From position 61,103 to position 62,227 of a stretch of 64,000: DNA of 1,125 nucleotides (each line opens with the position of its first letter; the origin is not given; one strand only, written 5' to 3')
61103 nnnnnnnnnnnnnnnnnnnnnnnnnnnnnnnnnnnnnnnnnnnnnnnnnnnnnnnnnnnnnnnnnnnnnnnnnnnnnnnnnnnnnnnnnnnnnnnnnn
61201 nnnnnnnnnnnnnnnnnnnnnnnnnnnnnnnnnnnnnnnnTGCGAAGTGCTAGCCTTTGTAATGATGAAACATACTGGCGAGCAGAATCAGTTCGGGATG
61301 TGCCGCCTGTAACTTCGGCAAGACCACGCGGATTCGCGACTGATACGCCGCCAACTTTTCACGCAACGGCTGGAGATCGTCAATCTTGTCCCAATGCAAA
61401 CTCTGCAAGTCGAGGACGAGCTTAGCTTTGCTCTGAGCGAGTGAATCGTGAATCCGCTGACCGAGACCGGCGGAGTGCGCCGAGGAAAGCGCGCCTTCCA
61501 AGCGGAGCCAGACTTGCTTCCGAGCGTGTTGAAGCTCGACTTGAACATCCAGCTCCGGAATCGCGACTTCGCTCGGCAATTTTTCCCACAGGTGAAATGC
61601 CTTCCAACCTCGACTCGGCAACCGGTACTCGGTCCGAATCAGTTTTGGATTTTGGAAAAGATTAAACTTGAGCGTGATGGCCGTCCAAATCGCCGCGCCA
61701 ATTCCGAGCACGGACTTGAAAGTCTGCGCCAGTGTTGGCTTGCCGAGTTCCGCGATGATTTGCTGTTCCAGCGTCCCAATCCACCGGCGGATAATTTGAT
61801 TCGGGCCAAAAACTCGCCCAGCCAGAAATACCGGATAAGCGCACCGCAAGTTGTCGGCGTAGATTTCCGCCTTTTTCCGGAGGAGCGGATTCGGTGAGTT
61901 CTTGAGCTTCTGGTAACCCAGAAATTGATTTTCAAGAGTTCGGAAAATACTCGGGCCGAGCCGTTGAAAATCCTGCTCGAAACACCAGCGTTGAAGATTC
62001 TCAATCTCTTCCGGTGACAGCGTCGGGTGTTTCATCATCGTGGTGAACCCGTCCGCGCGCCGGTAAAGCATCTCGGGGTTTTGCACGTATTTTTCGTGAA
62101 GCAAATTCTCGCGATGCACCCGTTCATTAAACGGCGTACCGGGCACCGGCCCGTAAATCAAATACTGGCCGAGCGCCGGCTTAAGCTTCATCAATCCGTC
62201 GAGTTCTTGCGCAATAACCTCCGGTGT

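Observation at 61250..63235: B12-binding radical SAM enzyme fused to a C-terminal STAS-like domain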

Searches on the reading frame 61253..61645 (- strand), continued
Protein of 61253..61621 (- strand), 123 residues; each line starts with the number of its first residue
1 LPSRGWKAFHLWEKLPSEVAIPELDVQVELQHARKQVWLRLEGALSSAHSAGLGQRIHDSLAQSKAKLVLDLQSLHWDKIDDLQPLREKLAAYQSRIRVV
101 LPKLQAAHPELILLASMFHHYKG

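Call 74: find_encoding_contigs(protein=P0272, flank=6000, max_places=1)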
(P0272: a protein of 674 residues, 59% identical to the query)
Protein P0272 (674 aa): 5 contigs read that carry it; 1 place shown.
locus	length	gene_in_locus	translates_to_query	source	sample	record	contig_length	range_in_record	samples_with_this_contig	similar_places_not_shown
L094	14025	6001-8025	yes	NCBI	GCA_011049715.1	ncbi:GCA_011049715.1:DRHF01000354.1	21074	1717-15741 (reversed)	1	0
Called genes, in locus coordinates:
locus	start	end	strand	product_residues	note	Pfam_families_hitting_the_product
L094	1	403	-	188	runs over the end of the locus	PF02441:Flavoprotein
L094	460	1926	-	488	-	PF00291:PALP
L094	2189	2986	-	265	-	PF07286:D-Glu_cyclase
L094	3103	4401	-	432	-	PF00155:Aminotran_1_2, PF01053:Cys_Met_Meta_PP (weak)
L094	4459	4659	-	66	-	PF07883:Cupin_2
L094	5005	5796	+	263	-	PF08282:Hydrolase_3 (faint)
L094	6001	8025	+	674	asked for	PF02310:B12-binding (weak), PF04055:Radical_SAM (weak)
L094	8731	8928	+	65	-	-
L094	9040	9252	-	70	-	-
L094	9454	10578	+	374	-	PF13439:Glyco_transf_4 (weak), PF00534:Glycos_transf_1, PF13692:Glyco_trans_1_4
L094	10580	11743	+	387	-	PF04041:Glyco_hydro_130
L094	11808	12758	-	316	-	PF04041:Glyco_hydro_130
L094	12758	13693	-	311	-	PF04041:Glyco_hydro_130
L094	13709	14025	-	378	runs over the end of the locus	PF13439:Glyco_transf_4, PF00534:Glycos_transf_1, PF13692:Glyco_trans_1_4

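Call 75: search_protein_families(library=ncbifam, proteins=[L091:264-1292:+, L087:5979-7004:+, L091:2270-3496:+, L091:3493-4341:+, L091:4397-6004:+, L091:7959-9368:+, L091:1289-2188:+, L087:5497-5979:+], max_evalue=0.00001)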
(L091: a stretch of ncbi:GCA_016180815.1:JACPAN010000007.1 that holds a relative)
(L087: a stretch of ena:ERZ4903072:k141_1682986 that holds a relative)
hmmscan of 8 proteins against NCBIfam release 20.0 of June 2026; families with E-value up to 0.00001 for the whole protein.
L091:264-1292:+ (342 aa): 67 families (the best 25 are shown)
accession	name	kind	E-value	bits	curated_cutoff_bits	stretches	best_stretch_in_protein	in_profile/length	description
TIGR04545.1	rSAM_ahbD_hemeb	equivalog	2.7e-118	395.3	500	1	12-342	2-339/339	heme b synthase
TIGR04055.1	rSAM_NirJ2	equivalog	1.5e-93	313.9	500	1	12-341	2-325/326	putative heme d1 biosynthesis radical SAM protein NirJ2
TIGR04053.2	TIGR04053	equivalog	6.1e-91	305.4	395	2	12-237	10-235/366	TIGR04053 family radical SAM/SPASM domain-containing protein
TIGR04546.1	rSAM_ahbC_deAc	equivalog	2.7e-58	197.6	650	2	12-215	41-242/390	12,18-didecarboxysiroheme deacetylase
TIGR04054.1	rSAM_NirJ1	equivalog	9.2e-58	195.7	650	2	10-212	36-236/387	putative heme d1 biosynthesis radical SAM protein NirJ1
TIGR04051.1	rSAM_NirJ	equivalog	4.6e-56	190.3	515.45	2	12-200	4-191/354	heme d1 biosynthesis radical SAM protein NirJ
TIGR04347.1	pseudo_SAM_Halo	equivalog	5.2e-52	177.4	525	2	12-173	40-200/390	TIGR04347 family pseudo-SAM/SPASM protein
TIGR03962.1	mycofact_rSAM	equivalog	3.4e-47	161.3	265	1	13-339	15-332/339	mycofactocin radical SAM maturase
NF045574.1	sacti_mat_StsB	exception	4.4e-44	151.1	625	1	5-323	91-398/466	StsB family radical SAM/SPASM domain sactipeptide maturase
NF050035.1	rSAM_WgK_link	exception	4.6e-43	147.6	650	2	16-190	15-189/367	radical SAM/SPASM peptide maturase WgkB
TIGR04303.1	GeoRSP_rSAM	equivalog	4e-42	144.9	400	1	12-338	7-324/325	GeoRSP system radical SAM/SPASM protein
TIGR04251.1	SCM_rSAM_ScmF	equivalog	1.5e-37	129.8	400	1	9-339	3-340/353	SynChlorMet cassette radical SAM/SPASM protein ScmF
TIGR02109.1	PQQ_syn_pqqE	equivalog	1.3e-35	123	381.35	1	14-341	11-333/358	pyrroloquinoline quinone biosynthesis protein PqqE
TIGR04103.1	rSAM_nif11_3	equivalog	2.6e-32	112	725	1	10-340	5-344/412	nif11-class peptide radical SAM maturase 3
TIGR04250.1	SCM_rSAM_ScmE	equivalog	8.3e-30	103.9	400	1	13-331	6-338/358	SynChlorMet cassette radical SAM/SPASM protein ScmE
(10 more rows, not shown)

L087:5979-7004:+ (341 aa): 67 families (the best 25 are shown)
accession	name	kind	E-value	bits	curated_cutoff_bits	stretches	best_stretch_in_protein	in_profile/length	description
TIGR04545.1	rSAM_ahbD_hemeb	equivalog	1.2e-112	376.8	500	1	11-339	2-339/339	heme b synthase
TIGR04053.2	TIGR04053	equivalog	6.3e-97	325.1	395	2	11-239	10-238/366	TIGR04053 family radical SAM/SPASM domain-containing protein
TIGR04055.1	rSAM_NirJ2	equivalog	9.1e-92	308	500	1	11-338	2-325/326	putative heme d1 biosynthesis radical SAM protein NirJ2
TIGR04051.1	rSAM_NirJ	equivalog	4.5e-59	200.2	515.45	2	11-197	4-189/354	heme d1 biosynthesis radical SAM protein NirJ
TIGR04546.1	rSAM_ahbC_deAc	equivalog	3e-57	194.2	650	1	11-211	41-239/390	12,18-didecarboxysiroheme deacetylase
TIGR04054.1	rSAM_NirJ1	equivalog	1.8e-52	178.3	650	1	11-217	38-242/387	putative heme d1 biosynthesis radical SAM protein NirJ1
TIGR03962.1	mycofact_rSAM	equivalog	2.2e-51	175.1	265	1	12-337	15-333/339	mycofactocin radical SAM maturase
TIGR04347.1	pseudo_SAM_Halo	equivalog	2.7e-50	171.7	525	2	11-196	40-224/390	TIGR04347 family pseudo-SAM/SPASM protein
NF050035.1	rSAM_WgK_link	exception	8.2e-47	159.9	650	2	14-189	14-189/367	radical SAM/SPASM peptide maturase WgkB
TIGR04303.1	GeoRSP_rSAM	equivalog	3.3e-44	151.8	400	1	11-335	7-324/325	GeoRSP system radical SAM/SPASM protein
NF045574.1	sacti_mat_StsB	exception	9.1e-44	150.1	625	1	4-328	91-406/466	StsB family radical SAM/SPASM domain sactipeptide maturase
TIGR04251.1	SCM_rSAM_ScmF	equivalog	6.5e-40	137.6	400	1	8-335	3-339/353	SynChlorMet cassette radical SAM/SPASM protein ScmF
TIGR02109.1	PQQ_syn_pqqE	equivalog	5.2e-34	117.7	381.35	1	12-339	10-334/358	pyrroloquinoline quinone biosynthesis protein PqqE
TIGR03913.1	rad_SAM_trio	equivalog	3.1e-33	114.9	591.75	1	10-318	20-336/477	GDL motif peptide-associated radical SAM/SPASM maturase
TIGR04103.1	rSAM_nif11_3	equivalog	5.1e-31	107.7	725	1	11-318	7-326/412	nif11-class peptide radical SAM maturase 3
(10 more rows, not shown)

L091:2270-3496:+ (408 aa): 27 families (the best 25 are shown)
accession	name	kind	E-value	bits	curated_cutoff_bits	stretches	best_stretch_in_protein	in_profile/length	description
TIGR02666.1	moaA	equivalog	6e-16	58.3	284.05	1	82-238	16-169/336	GTP 3',8-cyclase MoaA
NF038283.1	viperin_w_prok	equivalog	5.4e-15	55.3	180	1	80-234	6-163/281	viperin family antiviral radical SAM protein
TIGR02668.1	moaA_archaeal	equivalog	1.6e-13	50.3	325.25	1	81-249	15-174/303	GTP 3',8-cyclase MoaA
TIGR04051.1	rSAM_NirJ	equivalog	9.6e-12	44.5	515.45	1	78-204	4-121/354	heme d1 biosynthesis radical SAM protein NirJ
TIGR04546.1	rSAM_ahbC_deAc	equivalog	1.7e-11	43.6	650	1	72-193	36-149/390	12,18-didecarboxysiroheme deacetylase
NF045646.2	rSAM_Se_TrsS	equivalog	1.7e-11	43.4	490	1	81-199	91-205/441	radical SAM (seleno)protein TrsS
NF001199.0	PRK00164.2-1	equivalog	2.4e-11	43.3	231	1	81-247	17-174/308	GTP 3',8-cyclase MoaA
TIGR04317.1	W_rSAM_matur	equivalog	3.4e-11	42.9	380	1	81-253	9-176/349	tungsten cofactor oxidoreductase radical SAM maturase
TIGR03913.1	rad_SAM_trio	equivalog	2.4e-10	39.4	591.75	1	64-252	7-183/477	GDL motif peptide-associated radical SAM/SPASM maturase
TIGR04055.1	rSAM_NirJ2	equivalog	2.9e-10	40.2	500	1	80-289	4-206/326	putative heme d1 biosynthesis radical SAM protein NirJ2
TIGR04347.1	pseudo_SAM_Halo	equivalog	4.6e-10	39.3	525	1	74-193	37-148/390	TIGR04347 family pseudo-SAM/SPASM protein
NF045702.1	rSAM_GDGT_ether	equivalog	5.1e-10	38.6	450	1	81-202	91-212/486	tetraether lipid synthase Tes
TIGR02109.1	PQQ_syn_pqqE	equivalog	5.3e-10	38.8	381.35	1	75-252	6-173/358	pyrroloquinoline quinone biosynthesis protein PqqE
TIGR04545.1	rSAM_ahbD_hemeb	equivalog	8.1e-10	38.7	500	1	79-253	3-167/339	heme b synthase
TIGR02495.1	NrdG2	equivalog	1.6e-09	37.3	131.15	1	83-169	23-105/193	anaerobic ribonucleoside-triphosphate reductase activating protein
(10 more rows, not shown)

L091:3493-4341:+ (282 aa): 0 families

L091:4397-6004:+ (535 aa): 12 families
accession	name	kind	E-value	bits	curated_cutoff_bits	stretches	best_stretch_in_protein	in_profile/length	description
TIGR00048.1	rRNA_mod_RlmN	equivalog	1.1e-19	70.6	290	1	37-308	98-354/355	dual-specificity RNA methyltransferase RlmN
NF000424.4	CfrAB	exception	1.3e-17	64.2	530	1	47-297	100-337/338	Cfr family 23S rRNA (adenine(2503)-C(8))-methyltransferase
NF011024.0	PRK14453.1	equivalog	1.5e-17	63.9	468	1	46-298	103-342/348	23S rRNA (adenine(2503)-C(8))-methyltransferase Cfr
TIGR04432.1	rSAM_Cfr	equivalog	2e-17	63.5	550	1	47-298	102-340/341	Cfr family 23S rRNA (adenine(2503)-C(8))-methyltransferase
TIGR03614.1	RutB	equivalog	1.7e-16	60.5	377.95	1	419-530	106-219/226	pyrimidine utilization protein B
NF008517.0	PRK11440.1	equivalog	3.7e-16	59.6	195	1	346-528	4-186/188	hydrolase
NF011034.0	PRK14464.1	equivalog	5.5e-13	48.4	422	1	45-306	97-336/348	RNA methyltransferase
NF008396.0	PRK11194.1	equivalog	1.3e-11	44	633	1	38-306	104-363/379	dual-specificity RNA methyltransferase RlmN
NF050097.1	BiurAmidohydBiuH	equivalog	1.5e-11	44.2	370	1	419-526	106-217/221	biuret amidohydrolase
NF011040.0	PRK14470.1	equivalog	1.1e-10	41.5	441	1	42-187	95-226/338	ribosomal RNA large subunit methyltransferase N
NF011031.0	PRK14461.1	equivalog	3.4e-07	29.6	601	1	41-83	104-146/372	ribosomal RNA large subunit methyltransferase N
NF041461.1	C_hydro_YcaC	equivalog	5.6e-07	29.3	310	1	441-510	80-149/201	isochorismate family cysteine hydrolase YcaC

L091:7959-9368:+ (469 aa): 5 families
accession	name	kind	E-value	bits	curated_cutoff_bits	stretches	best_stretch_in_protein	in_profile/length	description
TIGR02618.1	tyr_phenol_ly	equivalog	1.9e-212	706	720.7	1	8-456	2-449/450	tyrosine phenol-lyase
NF009709.0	PRK13238.1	subfamily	5.9e-188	625.3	285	1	5-458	6-460/463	tryptophanase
NF053783.1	TphnTnaApg1401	equivalog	7.7e-164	546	750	1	8-455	7-453/457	tryptophanase TnaA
TIGR02617.1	tnaA_trp_ase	equivalog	2.3e-148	495.1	825.8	1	6-456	3-464/467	tryptophanase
NF041359.1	GntG_guanitoxin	subfamily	4.2e-08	32.7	230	1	46-319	5-263/343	GntG family PLP-dependent aldolase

L091:1289-2188:+ (299 aa): 19 families
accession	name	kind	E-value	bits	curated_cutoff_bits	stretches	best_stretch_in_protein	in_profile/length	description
TIGR01292.1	TRX_reduct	equivalog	1.3e-66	224.5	343.45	1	7-288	2-300/300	thioredoxin-disulfide reductase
TIGR03143.1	AhpF_homolog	hypoth_equivalog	3.1e-51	174.6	687.65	1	4-292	3-312/555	putative alkyl hydroperoxide reductase F subunit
TIGR03140.1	AhpF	equivalog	1.2e-38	132.9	502.9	1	3-288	210-512/515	alkyl hydroperoxide reductase subunit F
NF007614.0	PRK10262.1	equivalog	1.4e-33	116.4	644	1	9-246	10-252/321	thioredoxin-disulfide reductase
TIGR04018.1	Bthiol_YpdA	hypoth_equivalog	1.1e-17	63.9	339.9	1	82-250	91-257/316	YpdA family putative bacillithiol disulfide reductase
NF040505.1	ArsO_flavin_mono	equivalog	4.2e-13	49.5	425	0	90-174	102-188/346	ArsO family NAD(P)H-dependent flavin-containing monooxygenase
NF009410.0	PRK12771.1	subfamily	1.6e-08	33.6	516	0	9-40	142-174/566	NAD(P)-binding protein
TIGR00292.1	TIGR00292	equivalog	2.1e-08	33.7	148.3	0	7-37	23-53/254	sulfide-dependent adenosine diphosphate thiazole synthase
TIGR01350.1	lipoamide_DH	equivalog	4.4e-08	32.3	408.8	1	6-42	2-38/461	dihydrolipoyl dehydrogenase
NF009409.0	PRK12770.1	subfamily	4.6e-08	32.5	343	0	10-184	23-212/360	putative glutamate synthase subunit beta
TIGR00275.1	TIGR00275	subfamily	6.1e-08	31.9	183.8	0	9-42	2-35/401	aminoacetone oxidase family FAD-binding enzyme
NF004991.0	PRK06370.1-3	subfamily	1.2e-07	30.7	620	1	5-44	35-74/509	FAD-containing oxidoreductase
TIGR02032.1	GG-red-SF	subfamily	8.1e-07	29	158.8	1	6-41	1-36/297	geranylgeranyl reductase family protein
TIGR02352.1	thiamin_ThiO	equivalog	1.2e-06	27.8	250.8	0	9-43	2-36/351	glycine oxidase ThiO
TIGR01316.1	gltA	equivalog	2.8e-06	26.4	471.75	0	9-36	137-164/449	NADPH-dependent glutamate synthase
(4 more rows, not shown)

L087:5497-5979:+ (160 aa): 1 family
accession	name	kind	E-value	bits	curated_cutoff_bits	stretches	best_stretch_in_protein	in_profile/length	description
NF033808.0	copper_CopD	equivalog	1.5e-16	60.9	195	1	6-153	148-287/295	copper homeostasis membrane protein CopD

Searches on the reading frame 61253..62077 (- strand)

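Call 7: search_protein_families(library=pfam, proteins=[window:61253-62077:-], max_evalue=10)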
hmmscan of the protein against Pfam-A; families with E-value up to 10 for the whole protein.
seq(275 aa): 2 families
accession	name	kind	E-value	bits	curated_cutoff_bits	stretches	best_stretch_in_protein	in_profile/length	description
PF18853.6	LPD37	-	0.093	12.6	27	1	192-258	121-187/243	Large polyvalent protein associated domain 37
PF01740.26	STAS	-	0.16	12.2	22.6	1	182-228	4-51/106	STAS domain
